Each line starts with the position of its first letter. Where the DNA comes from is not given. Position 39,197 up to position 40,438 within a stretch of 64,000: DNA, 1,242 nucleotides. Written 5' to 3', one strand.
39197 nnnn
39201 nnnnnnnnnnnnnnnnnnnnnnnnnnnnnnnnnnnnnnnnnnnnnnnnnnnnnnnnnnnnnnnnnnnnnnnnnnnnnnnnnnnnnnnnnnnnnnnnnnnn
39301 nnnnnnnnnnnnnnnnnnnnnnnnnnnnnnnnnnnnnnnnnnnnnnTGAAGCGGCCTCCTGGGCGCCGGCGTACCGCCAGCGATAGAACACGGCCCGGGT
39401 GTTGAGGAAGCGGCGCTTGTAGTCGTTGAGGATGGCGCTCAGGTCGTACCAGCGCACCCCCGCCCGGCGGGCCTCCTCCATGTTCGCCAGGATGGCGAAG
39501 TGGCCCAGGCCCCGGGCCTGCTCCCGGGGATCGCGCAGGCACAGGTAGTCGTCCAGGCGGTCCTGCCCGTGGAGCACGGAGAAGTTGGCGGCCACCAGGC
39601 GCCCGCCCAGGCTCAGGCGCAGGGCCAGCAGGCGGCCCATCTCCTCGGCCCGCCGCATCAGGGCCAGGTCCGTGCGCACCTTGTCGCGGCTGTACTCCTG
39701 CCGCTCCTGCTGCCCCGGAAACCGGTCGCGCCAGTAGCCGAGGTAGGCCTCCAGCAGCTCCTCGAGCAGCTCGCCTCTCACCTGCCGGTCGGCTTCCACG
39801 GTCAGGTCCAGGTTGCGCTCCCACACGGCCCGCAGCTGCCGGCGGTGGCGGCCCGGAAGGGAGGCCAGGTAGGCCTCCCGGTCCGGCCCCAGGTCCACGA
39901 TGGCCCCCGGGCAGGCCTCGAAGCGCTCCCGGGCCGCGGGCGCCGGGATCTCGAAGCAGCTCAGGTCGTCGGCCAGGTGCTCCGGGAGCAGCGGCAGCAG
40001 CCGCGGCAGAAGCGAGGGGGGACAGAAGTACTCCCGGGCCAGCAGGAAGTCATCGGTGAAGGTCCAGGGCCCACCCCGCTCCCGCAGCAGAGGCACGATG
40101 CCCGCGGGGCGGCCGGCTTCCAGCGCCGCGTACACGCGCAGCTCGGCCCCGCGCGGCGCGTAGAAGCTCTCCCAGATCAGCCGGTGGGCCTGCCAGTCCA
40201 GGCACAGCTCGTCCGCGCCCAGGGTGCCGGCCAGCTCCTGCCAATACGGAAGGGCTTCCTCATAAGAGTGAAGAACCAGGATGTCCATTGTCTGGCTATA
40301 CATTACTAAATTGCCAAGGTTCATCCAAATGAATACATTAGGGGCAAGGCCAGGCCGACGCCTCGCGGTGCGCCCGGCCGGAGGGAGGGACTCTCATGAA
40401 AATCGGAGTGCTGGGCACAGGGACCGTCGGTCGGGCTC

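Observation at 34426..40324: Co-directional enzyme operon of unknown product: two GNATs, PLP enzyme, DUF1611 P-loop protein, large QueC-like PP-loop protein, secreted dioxygenase-like protein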

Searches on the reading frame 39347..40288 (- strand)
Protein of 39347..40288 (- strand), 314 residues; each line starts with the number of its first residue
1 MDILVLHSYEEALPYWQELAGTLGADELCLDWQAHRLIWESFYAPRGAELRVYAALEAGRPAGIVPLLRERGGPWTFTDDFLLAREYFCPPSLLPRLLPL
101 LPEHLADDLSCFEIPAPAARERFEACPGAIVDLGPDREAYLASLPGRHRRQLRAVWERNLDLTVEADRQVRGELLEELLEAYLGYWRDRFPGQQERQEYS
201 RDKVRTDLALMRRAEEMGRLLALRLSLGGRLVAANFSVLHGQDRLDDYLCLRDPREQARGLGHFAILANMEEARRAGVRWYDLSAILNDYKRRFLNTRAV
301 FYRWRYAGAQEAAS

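Call 7: search_protein_families(library=pfam, max_evalue=0.01, proteins=[window:39347-40288:-])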
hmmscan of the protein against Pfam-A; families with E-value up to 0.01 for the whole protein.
seq(314 aa): 1 family
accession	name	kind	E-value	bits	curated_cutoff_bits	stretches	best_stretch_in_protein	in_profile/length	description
PF13480.13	Acetyltransf_6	-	4.7e-09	37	22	1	147-292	2-143/143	Acetyltransferase (GNAT) domain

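Call 8: search_protein_families(library=ncbifam, max_evalue=0.01, proteins=[window:39347-40288:-])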
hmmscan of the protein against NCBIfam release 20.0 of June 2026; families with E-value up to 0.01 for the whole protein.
seq(314 aa): 3 families
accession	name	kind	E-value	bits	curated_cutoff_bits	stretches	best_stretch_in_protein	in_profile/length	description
NF002342.0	PRK01305.1-3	equivalog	9.2e-10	38.5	205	1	149-293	84-223/239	arginyltransferase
NF002346.0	PRK01305.2-3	equivalog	5.5e-08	32.5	170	1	149-289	91-221/247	arginyltransferase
NF002341.0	PRK01305.1-1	equivalog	0.00028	20.6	252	1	149-283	86-210/247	arginyltransferase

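Call 73: search_protein_families(library=padloc, max_evalue=0.01, proteins=[window:39347-40288:-])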
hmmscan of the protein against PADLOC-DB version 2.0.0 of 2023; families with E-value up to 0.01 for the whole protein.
seq(314 aa): 0 families

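Call 79: find_homologous_proteins(query=window:39347-40288:-, max_evalue=0.001)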
Query seq(314 aa) (314 aa): 57 proteins with E <= 0.001 among 8000 candidates.
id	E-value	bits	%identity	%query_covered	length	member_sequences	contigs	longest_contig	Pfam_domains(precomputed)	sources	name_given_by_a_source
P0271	1.6e-197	673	95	100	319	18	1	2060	PF13480.14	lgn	-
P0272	6.2e-187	639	91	100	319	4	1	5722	PF13480.14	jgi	jgi:CelD/BcsL family acetyltransferase involved in cellulose biosynthesis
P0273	1.2e-166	572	81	100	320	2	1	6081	PF13480.14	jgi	jgi:hypothetical protein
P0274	7.7e-166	569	81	100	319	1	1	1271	PF13480.14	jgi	jgi:hypothetical protein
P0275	1.6e-165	568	80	100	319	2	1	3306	PF13480.14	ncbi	-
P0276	1.9e-164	565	80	100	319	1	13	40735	PF13480.14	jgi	jgi:hypothetical protein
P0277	5.5e-161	553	79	100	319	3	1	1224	PF13480.14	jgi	jgi:CelD/BcsL family acetyltransferase involved in cellulose biosynthesis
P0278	9.4e-161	553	79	100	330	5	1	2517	PF13480.14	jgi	jgi:CelD/BcsL family acetyltransferase involved in cellulose biosynthesis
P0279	2.1e-158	545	78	99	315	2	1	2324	PF13480.14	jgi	-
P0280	4.5e-157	541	76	100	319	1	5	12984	PF13480.14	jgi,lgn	jgi:CelD/BcsL family acetyltransferase involved in cellulose biosynthesis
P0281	1.5e-156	539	78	100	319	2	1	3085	PF13480.14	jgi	jgi:hypothetical protein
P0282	9.8e-155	533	78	100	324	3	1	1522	PF13480.14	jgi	jgi:hypothetical protein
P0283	9.9e-135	467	80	84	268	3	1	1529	PF13480.14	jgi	jgi:hypothetical protein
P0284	6.6e-98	346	53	97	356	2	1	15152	PF13480.14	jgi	-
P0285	7.1e-97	343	54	97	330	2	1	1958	PF13480.14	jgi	jgi:hypothetical protein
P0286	7.2e-97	343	56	96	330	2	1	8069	PF13480.14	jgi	jgi:hypothetical protein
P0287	5.9e-96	340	55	100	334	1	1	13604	PF13480.14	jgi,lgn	jgi:hypothetical protein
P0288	7.5e-95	336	54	97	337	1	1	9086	PF13480.14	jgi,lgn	jgi:hypothetical protein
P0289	1.0e-94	336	54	95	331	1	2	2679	PF13480.14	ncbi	-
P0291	5.0e-79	284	47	96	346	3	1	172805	-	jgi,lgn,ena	-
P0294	5.8e-78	281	45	96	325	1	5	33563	PF13480.14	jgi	jgi:hypothetical protein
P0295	7.2e-78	280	45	96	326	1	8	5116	PF13480.14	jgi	jgi:hypothetical protein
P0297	1.2e-77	280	49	98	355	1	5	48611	PF13480.14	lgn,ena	-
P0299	1.1e-76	276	46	99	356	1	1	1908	PF13480.14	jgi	jgi:hypothetical protein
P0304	2.3e-75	272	46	98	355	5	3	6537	PF13480.14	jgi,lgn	jgi:hypothetical protein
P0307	1.7e-74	269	45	97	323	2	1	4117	PF13480.14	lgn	-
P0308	7.6e-74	267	48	92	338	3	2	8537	PF13480.14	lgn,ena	-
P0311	4.7e-73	264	46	97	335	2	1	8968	PF13480.14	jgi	-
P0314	8.6e-72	260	46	93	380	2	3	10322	PF13480.14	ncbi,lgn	-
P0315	2.0e-71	259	42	100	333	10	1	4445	PF13480.14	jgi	jgi:hypothetical protein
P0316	2.0e-70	256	48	96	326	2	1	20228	PF13480.14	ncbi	-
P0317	2.4e-69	252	46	97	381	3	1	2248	PF13480.14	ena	-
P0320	2.0e-68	249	42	98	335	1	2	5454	PF13480.14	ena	-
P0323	3.2e-66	242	42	96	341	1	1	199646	PF13480.14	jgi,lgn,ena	-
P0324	9.9e-66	240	43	96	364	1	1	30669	-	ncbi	ncbi:MAG: GNAT family N-acetyltransferase [Planctomycetota bacterium]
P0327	5.0e-34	136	55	43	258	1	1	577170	PF13480.14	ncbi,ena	-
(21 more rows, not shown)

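Call 80: find_encoding_contigs(protein=P0287, flank=10000, max_places=1)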
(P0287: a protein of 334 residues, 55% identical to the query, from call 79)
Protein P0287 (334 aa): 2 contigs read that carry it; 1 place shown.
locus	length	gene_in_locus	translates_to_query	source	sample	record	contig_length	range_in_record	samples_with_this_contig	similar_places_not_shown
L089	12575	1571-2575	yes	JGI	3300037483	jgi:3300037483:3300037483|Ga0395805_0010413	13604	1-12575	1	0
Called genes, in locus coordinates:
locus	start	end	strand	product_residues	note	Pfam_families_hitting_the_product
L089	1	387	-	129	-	?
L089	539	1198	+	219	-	PF03591:AzlC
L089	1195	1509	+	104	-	PF05437:AzlD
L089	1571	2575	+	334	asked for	PF13480:Acetyltransf_6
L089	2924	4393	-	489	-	-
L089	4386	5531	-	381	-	PF17396:DUF1611_N, PF07755:DUF1611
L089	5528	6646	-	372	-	PF00291:PALP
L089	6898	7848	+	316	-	PF16881:LIAS_N (weak), PF04055:Radical_SAM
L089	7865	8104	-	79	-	-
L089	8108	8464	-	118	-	PF01521:Fe-S_biosyn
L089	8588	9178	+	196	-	PF00970:FAD_binding_6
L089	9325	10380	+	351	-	PF01883:FeS_assembly_P, PF00142:Fer4_NifH (faint), PF01656:CbiA, PF02374:ArsA_ATPase (weak), PF09140:MipZ (weak), PF10609:ParA, PF13614:AAA_31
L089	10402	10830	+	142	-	PF01243:PNPOx_N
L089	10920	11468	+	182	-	PF03351:DOMON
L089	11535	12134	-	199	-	PF02790:COX2_TM (weak), PF00116:COX2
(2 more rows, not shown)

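Call 81: find_encoding_contigs(protein=P0291, flank=8000, max_places=1)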
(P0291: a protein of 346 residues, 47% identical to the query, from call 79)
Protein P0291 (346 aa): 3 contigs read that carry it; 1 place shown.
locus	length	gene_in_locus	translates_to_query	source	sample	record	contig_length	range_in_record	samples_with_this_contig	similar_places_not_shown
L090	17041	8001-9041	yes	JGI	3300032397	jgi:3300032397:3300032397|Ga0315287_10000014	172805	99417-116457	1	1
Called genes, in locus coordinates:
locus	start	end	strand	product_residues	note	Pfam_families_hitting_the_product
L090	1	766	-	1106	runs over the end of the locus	-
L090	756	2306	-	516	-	PF13809:Tubulin_2 (weak)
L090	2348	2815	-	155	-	-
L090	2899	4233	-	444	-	-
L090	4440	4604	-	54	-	-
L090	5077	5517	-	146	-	PF12833:HTH_18, PF00165:HTH_AraC (weak)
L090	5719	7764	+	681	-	PF08126:Propeptide_C25, PF01364:Peptidase_C25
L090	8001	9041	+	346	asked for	-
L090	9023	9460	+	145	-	PF00583:Acetyltransf_1, PF13673:Acetyltransf_10 (weak), PF13508:Acetyltransf_7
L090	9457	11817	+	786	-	PF13088:BNR_2 (faint), PF25852:DUF6242_C (faint), PF14870:PSII_BNR (faint), PF02012:BNR (faint), PF15899:BNR_6 (faint), PF15902:Sortilin-Vps10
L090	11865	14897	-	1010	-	PF00873:ACR_tran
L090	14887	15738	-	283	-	PF25919:BSH_CusB (faint), PF00364:Biotin_lipoyl (faint), PF25954:Beta-barrel_RND_2 (weak), PF25989:YknX_C (weak)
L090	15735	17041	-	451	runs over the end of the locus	PF02321:OEP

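Call 82: find_encoding_contigs(protein=P0324, flank=8000, max_places=1)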
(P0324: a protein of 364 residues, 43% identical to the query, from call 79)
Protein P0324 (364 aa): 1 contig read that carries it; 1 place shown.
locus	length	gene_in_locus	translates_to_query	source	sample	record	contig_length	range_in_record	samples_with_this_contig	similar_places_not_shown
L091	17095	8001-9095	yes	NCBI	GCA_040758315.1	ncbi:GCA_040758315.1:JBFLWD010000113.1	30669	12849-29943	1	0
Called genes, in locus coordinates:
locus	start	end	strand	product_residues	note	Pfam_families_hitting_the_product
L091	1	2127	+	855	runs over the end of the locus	PF03118:RNA_pol_A_CTD (faint)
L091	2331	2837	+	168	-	PF04542:Sigma70_r2, PF08281:Sigma70_r4_2, PF04545:Sigma70_r4 (weak)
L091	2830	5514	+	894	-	PF24107:DUF7382 (faint), PF02369:Big_1 (faint), PF09430:EMC7_beta-sandw (faint), PF10670:DUF4198 (faint), PF13620:CarboxypepD_reg (weak), PF13715:CarbopepD_reg_2 (faint), PF17210:SdrD_B (faint), PF13620:CarboxypepD_reg, +5 more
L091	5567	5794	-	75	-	-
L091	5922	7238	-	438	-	PF22148:Fervidolysin_NPro-like, PF00082:Peptidase_S8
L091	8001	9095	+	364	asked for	-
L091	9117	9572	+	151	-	PF00583:Acetyltransf_1, PF13673:Acetyltransf_10, PF13508:Acetyltransf_7, PF08445:FR47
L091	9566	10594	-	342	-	-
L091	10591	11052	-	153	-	-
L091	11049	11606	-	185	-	PF04542:Sigma70_r2, PF07638:Sigma70_ECF (weak), PF08281:Sigma70_r4_2, PF04545:Sigma70_r4, PF22233:PhyR_sigma-like (weak)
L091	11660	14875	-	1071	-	PF01326:PPDK_N, PF01909:NTP_transf_2 (weak)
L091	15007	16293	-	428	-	PF02812:ELFV_dehydrog_N, PF00208:ELFV_dehydrog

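Call 89: find_encoding_contigs(protein=P0286, flank=8000, max_places=1)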
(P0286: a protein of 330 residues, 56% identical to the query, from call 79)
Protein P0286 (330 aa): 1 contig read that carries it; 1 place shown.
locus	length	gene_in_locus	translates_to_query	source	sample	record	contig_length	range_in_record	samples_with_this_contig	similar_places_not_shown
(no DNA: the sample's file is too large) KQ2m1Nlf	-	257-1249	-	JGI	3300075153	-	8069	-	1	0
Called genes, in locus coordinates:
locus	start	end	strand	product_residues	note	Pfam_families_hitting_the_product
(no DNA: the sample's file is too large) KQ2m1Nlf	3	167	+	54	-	?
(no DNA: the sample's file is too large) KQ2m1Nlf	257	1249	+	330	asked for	PF13480:Acetyltransf_6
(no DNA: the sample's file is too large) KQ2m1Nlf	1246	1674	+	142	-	PF00583:Acetyltransf_1, PF13673:Acetyltransf_10, PF13508:Acetyltransf_7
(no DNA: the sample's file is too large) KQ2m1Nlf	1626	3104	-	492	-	-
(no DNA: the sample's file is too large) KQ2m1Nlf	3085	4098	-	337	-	PF17396:DUF1611_N, PF07755:DUF1611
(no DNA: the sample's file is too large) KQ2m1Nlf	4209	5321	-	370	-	PF00291:PALP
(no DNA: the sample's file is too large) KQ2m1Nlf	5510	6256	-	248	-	PF01643:Acyl-ACP_TE, PF13279:4HBT_2 (faint), PF20791:Acyl-ACP_TE_C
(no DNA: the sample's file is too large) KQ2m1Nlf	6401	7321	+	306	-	PF00892:EamA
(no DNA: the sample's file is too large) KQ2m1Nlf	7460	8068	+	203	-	?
